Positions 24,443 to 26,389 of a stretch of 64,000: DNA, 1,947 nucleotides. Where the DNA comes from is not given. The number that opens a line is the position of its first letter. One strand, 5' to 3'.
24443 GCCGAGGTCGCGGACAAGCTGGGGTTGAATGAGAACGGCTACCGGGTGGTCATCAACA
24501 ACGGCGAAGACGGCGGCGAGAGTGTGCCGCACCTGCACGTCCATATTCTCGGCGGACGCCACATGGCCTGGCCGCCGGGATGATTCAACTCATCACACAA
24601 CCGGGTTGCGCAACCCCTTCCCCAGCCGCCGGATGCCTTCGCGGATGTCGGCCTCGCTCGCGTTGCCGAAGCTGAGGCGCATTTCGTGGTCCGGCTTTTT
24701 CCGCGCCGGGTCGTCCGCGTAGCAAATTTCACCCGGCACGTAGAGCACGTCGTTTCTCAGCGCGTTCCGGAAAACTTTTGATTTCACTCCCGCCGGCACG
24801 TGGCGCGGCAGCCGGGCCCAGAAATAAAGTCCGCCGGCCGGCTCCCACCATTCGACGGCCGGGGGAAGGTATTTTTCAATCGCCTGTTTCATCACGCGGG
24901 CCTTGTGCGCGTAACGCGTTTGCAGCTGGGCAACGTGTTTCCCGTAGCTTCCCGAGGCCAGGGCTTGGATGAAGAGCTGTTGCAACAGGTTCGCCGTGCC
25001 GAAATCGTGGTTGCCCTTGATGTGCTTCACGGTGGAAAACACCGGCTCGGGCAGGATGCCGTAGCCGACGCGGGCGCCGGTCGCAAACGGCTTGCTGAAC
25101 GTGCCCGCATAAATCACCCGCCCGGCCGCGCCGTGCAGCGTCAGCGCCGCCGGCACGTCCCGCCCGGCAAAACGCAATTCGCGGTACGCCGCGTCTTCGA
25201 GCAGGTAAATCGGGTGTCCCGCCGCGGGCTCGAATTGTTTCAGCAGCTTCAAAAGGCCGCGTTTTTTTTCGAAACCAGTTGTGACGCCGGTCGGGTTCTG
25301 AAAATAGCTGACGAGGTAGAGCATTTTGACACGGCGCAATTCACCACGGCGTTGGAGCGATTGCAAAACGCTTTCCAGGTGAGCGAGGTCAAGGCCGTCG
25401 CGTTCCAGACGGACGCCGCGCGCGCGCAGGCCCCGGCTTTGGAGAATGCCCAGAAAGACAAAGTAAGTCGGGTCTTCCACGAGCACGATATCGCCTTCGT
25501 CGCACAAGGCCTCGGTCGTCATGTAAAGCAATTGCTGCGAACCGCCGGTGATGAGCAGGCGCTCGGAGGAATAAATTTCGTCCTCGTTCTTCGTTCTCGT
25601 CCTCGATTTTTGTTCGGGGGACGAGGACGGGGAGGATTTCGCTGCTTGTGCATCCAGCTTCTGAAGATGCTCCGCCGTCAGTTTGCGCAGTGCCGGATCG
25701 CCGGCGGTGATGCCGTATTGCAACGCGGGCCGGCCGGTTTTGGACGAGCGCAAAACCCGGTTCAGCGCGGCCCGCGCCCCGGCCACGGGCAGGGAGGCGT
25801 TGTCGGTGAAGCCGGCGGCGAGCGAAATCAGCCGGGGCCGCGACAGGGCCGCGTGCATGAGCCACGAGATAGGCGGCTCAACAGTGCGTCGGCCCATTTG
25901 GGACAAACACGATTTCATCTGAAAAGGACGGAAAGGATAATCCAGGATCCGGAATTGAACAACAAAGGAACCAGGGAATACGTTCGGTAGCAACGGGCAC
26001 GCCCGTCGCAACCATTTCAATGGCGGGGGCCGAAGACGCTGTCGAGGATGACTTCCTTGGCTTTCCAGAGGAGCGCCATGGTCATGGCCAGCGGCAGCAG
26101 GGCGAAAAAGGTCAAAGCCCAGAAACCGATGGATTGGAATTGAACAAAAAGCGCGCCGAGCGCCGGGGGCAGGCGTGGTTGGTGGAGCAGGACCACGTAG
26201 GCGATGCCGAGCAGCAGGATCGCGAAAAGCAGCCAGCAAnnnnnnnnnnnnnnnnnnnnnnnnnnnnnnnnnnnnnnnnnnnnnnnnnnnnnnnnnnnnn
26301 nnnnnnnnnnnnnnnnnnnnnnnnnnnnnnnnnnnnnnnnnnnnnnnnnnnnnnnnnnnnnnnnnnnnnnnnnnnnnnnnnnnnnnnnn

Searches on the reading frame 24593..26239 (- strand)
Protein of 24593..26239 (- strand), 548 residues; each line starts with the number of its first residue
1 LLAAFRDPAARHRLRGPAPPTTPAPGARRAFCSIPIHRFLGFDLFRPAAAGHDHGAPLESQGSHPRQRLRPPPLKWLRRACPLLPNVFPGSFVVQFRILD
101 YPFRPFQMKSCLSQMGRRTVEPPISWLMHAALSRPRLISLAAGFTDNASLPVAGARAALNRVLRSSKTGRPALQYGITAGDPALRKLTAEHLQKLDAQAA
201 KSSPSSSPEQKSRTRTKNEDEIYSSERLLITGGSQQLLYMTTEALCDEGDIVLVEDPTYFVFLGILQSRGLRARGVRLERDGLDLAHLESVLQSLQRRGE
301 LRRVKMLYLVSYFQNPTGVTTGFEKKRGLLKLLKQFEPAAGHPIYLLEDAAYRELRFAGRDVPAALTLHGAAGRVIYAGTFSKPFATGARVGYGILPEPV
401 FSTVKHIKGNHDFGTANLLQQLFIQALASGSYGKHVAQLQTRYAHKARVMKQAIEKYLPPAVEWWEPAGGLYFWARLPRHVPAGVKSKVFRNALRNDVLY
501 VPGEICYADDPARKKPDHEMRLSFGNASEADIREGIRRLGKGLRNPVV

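Call 81: search_protein_families(library=pfam, proteins=[window:24593-26239:-], max_evalue=0.0001)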
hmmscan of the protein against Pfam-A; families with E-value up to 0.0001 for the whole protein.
window:24593-26239:- (548 aa): 1 family
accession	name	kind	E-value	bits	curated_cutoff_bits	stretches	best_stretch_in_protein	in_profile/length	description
PF00155.27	Aminotran_1_2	-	6.5e-28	98.4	19.7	1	138-539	4-361/361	Aminotransferase class I and II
